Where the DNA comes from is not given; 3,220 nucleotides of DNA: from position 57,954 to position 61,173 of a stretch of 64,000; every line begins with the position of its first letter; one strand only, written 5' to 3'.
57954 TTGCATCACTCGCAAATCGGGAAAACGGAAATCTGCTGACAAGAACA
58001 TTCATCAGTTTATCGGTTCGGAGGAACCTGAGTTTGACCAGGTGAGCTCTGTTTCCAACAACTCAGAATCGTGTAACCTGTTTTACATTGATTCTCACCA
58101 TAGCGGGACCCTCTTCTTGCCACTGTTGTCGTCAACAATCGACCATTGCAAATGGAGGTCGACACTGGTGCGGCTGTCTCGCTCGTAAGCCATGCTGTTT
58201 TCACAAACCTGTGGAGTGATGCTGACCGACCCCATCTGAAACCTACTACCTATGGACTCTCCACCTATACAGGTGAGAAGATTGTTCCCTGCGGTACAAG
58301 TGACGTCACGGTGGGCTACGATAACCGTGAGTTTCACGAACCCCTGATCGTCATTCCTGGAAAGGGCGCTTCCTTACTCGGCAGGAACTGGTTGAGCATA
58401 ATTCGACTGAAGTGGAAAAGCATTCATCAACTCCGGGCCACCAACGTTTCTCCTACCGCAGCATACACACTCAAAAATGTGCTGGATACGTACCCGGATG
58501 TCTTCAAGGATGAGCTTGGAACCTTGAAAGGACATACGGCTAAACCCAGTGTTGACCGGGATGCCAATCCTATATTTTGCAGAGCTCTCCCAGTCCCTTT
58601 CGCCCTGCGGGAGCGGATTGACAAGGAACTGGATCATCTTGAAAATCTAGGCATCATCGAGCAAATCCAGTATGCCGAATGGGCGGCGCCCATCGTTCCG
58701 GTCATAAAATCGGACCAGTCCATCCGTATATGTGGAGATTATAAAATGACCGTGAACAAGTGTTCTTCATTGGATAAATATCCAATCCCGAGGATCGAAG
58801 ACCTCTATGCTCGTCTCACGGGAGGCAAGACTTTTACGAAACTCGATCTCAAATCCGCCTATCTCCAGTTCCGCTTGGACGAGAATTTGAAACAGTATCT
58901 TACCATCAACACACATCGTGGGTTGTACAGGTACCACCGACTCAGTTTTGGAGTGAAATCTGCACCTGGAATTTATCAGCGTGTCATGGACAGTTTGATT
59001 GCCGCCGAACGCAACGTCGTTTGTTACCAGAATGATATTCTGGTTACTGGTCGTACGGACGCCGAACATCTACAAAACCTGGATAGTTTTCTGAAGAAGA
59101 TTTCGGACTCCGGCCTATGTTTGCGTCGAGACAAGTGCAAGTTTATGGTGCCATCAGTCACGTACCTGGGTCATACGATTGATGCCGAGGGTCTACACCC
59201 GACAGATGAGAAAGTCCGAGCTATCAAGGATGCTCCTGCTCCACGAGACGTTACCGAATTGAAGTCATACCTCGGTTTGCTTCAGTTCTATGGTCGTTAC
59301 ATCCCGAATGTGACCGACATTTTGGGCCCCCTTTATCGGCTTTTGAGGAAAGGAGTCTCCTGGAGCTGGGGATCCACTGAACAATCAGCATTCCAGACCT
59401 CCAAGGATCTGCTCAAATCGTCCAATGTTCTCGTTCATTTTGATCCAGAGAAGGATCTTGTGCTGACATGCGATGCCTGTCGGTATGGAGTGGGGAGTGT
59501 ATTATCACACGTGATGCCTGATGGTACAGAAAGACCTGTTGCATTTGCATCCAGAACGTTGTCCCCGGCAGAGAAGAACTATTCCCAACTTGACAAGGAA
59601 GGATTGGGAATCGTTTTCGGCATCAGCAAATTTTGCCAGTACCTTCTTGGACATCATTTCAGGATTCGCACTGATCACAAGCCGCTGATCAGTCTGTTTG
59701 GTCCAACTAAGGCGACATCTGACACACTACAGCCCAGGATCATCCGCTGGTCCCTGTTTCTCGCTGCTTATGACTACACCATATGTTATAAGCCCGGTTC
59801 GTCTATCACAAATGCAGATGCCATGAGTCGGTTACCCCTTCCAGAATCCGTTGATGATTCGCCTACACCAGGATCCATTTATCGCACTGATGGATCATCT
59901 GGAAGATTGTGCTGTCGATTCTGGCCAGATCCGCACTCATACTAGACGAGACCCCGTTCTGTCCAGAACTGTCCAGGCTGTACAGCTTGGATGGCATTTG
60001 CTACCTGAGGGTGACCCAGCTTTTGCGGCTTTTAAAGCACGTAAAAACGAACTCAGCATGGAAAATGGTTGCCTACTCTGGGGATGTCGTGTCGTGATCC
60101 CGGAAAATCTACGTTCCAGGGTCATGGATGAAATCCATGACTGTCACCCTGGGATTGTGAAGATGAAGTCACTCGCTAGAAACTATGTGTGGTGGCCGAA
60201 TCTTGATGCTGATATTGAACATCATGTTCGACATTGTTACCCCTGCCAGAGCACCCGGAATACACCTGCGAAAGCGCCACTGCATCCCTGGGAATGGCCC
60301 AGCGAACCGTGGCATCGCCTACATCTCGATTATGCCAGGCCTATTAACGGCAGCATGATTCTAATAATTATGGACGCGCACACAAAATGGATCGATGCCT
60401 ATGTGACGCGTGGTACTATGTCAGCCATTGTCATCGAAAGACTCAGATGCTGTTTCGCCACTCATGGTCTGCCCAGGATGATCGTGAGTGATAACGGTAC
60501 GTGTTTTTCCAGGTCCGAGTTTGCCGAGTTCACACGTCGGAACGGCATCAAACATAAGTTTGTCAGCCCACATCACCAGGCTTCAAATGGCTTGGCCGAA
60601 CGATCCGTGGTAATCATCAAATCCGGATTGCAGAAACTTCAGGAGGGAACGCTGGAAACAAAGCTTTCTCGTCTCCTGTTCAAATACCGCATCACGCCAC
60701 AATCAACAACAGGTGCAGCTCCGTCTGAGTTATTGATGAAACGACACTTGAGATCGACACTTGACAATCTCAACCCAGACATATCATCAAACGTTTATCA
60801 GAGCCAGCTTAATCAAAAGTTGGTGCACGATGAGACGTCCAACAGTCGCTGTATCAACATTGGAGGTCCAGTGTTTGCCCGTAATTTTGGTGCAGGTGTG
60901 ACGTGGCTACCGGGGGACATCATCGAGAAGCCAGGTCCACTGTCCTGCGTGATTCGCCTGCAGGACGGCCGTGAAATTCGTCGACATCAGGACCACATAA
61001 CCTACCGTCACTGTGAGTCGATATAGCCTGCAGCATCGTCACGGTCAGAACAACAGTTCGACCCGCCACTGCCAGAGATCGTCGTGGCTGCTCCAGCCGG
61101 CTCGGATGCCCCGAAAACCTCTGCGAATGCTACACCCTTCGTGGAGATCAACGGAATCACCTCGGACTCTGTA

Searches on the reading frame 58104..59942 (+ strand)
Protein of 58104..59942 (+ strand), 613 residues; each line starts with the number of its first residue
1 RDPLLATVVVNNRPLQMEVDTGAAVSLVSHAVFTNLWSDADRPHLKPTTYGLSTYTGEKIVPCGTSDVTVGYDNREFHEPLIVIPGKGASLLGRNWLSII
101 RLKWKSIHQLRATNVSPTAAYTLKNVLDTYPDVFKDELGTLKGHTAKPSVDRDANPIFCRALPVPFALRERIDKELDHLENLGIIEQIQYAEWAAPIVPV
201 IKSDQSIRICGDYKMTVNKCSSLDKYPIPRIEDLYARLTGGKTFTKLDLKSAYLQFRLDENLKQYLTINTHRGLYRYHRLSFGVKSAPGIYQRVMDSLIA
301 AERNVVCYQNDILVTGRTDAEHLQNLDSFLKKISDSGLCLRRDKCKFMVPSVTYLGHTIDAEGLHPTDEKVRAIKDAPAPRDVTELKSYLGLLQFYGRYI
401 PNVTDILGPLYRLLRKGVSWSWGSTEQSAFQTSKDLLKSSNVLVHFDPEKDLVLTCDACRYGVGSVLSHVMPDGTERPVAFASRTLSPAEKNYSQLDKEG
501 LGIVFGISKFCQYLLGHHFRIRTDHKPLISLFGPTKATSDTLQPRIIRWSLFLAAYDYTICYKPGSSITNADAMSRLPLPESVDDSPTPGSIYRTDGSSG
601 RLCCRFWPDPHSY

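Call 49: search_protein_families(library=pfam, proteins=[window:58104-59942:+], max_evalue=0.001)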
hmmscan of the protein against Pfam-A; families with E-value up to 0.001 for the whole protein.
window:58104-59942:+ (613 aa): 4 families
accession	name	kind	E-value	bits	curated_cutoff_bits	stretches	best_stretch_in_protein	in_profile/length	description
PF17917.7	RT_RNaseH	-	1.7e-33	115.3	24.8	1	447-556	1-105/105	RNase H-like domain found in reverse transcriptase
PF17919.7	RT_RNaseH_2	-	6.4e-33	113.2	29.8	1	422-521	1-100/100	RNase H-like domain found in reverse transcriptase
PF00078.32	RVT_1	-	3.7e-25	89.3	29.6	1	212-359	18-205/205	Reverse transcriptase (RNA-dependent DNA polymerase)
PF13975.11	gag-asp_proteas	-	4.6e-05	24.4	28.2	1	7-98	2-91/92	gag-polyprotein putative aspartyl protease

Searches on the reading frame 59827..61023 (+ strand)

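Call 49: search_protein_families(library=pfam, proteins=[window:59827-61023:+], max_evalue=0.001)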
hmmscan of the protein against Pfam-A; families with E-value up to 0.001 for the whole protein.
window:59827-61023:+ (399 aa): 2 families
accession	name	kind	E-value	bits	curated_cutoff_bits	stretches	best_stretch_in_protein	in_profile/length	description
PF17921.7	Integrase_H2C2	-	4e-16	59.3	25.5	1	91-145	1-58/59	Integrase zinc binding domain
PF00665.32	rve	-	8.2e-12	45.7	32.6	1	174-250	20-101/102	Integrase core domain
